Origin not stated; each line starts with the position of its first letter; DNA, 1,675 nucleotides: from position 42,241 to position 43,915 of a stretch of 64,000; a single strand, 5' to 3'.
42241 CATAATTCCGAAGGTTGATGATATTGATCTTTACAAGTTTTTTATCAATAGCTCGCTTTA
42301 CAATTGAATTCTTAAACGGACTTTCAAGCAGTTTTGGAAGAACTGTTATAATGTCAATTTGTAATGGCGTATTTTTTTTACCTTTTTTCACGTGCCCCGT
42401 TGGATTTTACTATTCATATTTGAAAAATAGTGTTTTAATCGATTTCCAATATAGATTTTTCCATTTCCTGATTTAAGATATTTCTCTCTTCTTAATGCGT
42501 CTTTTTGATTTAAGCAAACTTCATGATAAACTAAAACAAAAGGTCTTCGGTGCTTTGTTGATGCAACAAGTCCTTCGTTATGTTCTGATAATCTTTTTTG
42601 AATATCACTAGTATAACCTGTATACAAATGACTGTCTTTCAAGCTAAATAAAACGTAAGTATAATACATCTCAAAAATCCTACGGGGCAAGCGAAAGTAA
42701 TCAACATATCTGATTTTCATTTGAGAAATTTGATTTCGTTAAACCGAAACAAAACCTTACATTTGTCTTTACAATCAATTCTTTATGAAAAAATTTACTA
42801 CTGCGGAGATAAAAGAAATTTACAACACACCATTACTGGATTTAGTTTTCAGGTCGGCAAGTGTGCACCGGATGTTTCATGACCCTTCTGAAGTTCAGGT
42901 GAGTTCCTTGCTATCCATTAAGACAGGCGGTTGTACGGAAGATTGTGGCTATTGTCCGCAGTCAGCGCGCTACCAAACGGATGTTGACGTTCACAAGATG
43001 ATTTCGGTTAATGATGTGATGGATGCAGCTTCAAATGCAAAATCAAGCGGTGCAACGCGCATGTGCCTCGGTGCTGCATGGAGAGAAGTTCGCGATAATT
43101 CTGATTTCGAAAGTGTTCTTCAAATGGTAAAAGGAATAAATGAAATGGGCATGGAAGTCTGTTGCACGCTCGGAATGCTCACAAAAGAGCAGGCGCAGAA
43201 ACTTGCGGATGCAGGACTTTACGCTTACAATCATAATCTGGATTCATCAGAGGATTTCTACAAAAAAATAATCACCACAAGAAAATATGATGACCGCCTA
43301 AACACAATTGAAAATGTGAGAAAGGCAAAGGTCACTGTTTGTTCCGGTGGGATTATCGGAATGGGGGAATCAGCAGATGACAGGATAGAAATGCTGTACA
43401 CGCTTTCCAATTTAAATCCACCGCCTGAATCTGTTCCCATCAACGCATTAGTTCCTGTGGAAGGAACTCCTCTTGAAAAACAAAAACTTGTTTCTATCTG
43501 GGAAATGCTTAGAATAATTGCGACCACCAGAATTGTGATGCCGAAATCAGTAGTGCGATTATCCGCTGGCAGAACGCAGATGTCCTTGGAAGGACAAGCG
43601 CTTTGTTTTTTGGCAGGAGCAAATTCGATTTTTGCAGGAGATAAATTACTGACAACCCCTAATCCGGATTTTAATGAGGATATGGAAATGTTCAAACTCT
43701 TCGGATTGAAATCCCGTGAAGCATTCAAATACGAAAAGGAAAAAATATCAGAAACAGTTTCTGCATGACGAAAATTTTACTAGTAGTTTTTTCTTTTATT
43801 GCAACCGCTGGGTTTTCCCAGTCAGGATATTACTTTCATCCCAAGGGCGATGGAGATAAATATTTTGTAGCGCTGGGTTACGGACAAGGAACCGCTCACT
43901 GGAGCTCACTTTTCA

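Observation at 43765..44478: Unknown secreted beta-barrel-like protein translationally coupled inside the biotin operon (bioB-X-bioF-bioD-bioA)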

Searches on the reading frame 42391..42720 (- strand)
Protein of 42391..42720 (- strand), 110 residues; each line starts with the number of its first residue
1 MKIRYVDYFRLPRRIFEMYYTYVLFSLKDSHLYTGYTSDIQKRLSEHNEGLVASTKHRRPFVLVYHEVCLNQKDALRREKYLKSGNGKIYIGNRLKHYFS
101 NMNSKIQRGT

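Call 62: search_protein_families(library=pfam, proteins=[window:42391-42720:-], max_evalue=0.001)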
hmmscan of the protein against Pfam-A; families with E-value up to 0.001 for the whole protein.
window:42391-42720:- (110 aa): 1 family
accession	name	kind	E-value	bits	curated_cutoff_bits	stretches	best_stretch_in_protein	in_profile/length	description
PF01541.30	GIY-YIG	-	8.3e-18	64.9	22.6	1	18-86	1-72/78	GIY-YIG catalytic domain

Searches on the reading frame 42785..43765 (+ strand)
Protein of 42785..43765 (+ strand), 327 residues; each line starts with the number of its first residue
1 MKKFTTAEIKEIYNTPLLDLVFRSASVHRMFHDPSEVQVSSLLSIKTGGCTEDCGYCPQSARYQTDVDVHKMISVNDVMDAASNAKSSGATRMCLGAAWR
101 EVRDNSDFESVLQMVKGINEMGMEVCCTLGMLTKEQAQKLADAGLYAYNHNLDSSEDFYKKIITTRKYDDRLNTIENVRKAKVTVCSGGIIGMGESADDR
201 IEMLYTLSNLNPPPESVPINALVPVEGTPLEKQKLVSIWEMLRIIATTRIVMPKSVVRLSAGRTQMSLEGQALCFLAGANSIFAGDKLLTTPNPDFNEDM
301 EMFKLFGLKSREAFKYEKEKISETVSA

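Call 3: search_protein_families(library=pfam, proteins=[window:42785-43765:+], max_evalue=1)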
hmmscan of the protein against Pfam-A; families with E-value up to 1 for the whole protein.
window:42785-43765:+ (327 aa): 3 families
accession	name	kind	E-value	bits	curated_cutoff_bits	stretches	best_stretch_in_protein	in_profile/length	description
PF06968.18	BATS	-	4.4e-31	107.3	22.2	1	218-308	1-87/88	Biotin and Thiamin Synthesis associated domain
PF04055.27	Radical_SAM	-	1.7e-20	74.3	29.5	1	45-204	2-163/166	Radical SAM superfamily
PF03029.23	ATP_bind_1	-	0.084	13.1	27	1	61-97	39-74/240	Conserved hypothetical ATP binding protein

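Call 4: search_protein_families(library=ncbifam, proteins=[window:42785-43765:+], max_evalue=1)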
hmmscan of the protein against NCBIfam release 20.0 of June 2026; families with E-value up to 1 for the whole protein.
window:42785-43765:+ (327 aa): 27 families (the best 25 are shown)
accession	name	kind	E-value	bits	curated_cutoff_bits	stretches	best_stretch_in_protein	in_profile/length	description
TIGR00433.2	bioB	equivalog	3.1e-120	401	225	1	3-308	2-306/307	biotin synthase BioB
NF006308.0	PRK08508.1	equivalog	1.4e-59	201.6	377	1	37-310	4-274/279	biotin synthase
TIGR03957.1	rSAM_HmdB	equivalog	7.2e-20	71.4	320.9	1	27-281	26-277/317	5,10-methenyltetrahydromethanopterin hydrogenase cofactor biosynthesis protein HmdB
TIGR03910.1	pyrrolys_PylB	equivalog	9.7e-19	67.4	348.2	1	37-261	54-277/347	methylornithine synthase PylB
NF053743.1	LipS2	equivalog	3e-17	63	270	1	47-257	30-236/292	LipS2 family lipoyl synthase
TIGR03956.1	rSAM_HydE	equivalog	1.3e-11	44.3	254.6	1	22-282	32-289/340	[FeFe] hydrogenase H-cluster radical SAM maturase HydE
TIGR03550.1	F420_cofG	equivalog_domain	4.9e-11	42.4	213.35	1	48-256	12-239/322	7,8-didemethyl-8-hydroxy-5-deazariboflavin synthase CofG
NF004884.0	PRK06245.1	equivalog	3.5e-10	39.3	209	1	47-256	22-246/340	7,8-didemethyl-8-hydroxy-5-deazariboflavin synthase subunit CofG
NF053742.1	LipS1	equivalog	5.4e-09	36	230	1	43-256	10-217/268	LipS1 family lipoyl synthase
NF001199.0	PRK00164.2-1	equivalog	7.8e-09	35.1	231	1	31-187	3-154/308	GTP 3',8-cyclase MoaA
NF004019.1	PRK05481.1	subfamily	1.1e-08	34.7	203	1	48-208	55-215/286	lipoyl synthase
NF006687.0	PRK09234.1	equivalog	1.5e-08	33.3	1018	2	170-256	223-312/849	bifunctional FO biosynthesis protein CofGH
TIGR02668.1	moaA_archaeal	equivalog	1.9e-08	33.6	325.25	1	39-184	9-149/303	GTP 3',8-cyclase MoaA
NF009544.0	PRK12928.1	subfamily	9.1e-08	31.7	210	1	50-209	76-236/300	lipoyl synthase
TIGR03551.1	F420_cofH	equivalog_domain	6.1e-07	28.6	374.1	1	47-282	46-298/345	5-amino-6-(D-ribitylamino)uracil--L-tyrosine 4-hydroxyphenyl transferase CofH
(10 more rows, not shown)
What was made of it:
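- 42785..43768 (+): bioB, biotin synthase. Its stop codon overlaps the X start. TIGR00433 at 401 bits (cutoff 225); Radical_SAM plus BATS domains (calls 3, 4).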

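Call 54: find_related_loci(query=window:42785-43765:+, collection=metagenome_contigs, flank=5000)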
Query window:42785-43765:+ (327 aa) in metagenome_contigs; peptide patterns used: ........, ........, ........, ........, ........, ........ (x = any residue, [..] = any of these).
322 stretches matched a pattern; 278 encode a relative of the query (tblastn E <= 1e-3); the best 80 are kept; 80 distinct loci.
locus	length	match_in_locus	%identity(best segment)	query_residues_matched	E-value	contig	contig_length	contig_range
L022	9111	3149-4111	92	1-321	0e+0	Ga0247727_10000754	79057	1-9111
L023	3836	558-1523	92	1-322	0e+0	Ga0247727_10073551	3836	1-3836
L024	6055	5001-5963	90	1-321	0e+0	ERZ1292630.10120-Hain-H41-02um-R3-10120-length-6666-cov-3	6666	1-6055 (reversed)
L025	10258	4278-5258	89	1-326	0e+0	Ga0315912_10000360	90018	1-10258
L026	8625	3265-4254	88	1-324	0e+0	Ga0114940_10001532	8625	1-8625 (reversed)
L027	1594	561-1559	86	1-327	0e+0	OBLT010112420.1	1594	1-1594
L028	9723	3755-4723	89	1-323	0e+0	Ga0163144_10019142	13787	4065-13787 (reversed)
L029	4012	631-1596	86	1-322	0e+0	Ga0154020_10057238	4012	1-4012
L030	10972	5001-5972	86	5-327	0e+0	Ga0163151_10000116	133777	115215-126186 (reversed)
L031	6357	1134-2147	82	1-327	0e+0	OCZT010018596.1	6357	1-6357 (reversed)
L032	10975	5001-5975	75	4-327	2e-173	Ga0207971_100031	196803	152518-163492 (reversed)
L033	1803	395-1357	76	8-327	0e+0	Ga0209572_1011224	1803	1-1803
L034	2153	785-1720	76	4-315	0e+0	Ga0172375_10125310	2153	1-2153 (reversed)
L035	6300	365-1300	76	4-315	4e-169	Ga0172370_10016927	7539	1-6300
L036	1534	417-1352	74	4-315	0e+0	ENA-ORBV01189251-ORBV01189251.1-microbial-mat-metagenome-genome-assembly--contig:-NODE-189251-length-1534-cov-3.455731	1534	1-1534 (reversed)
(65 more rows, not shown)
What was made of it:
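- Tried and rejected: The single metagenome scan was used on BioB instead, which proved more informative (call 54).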
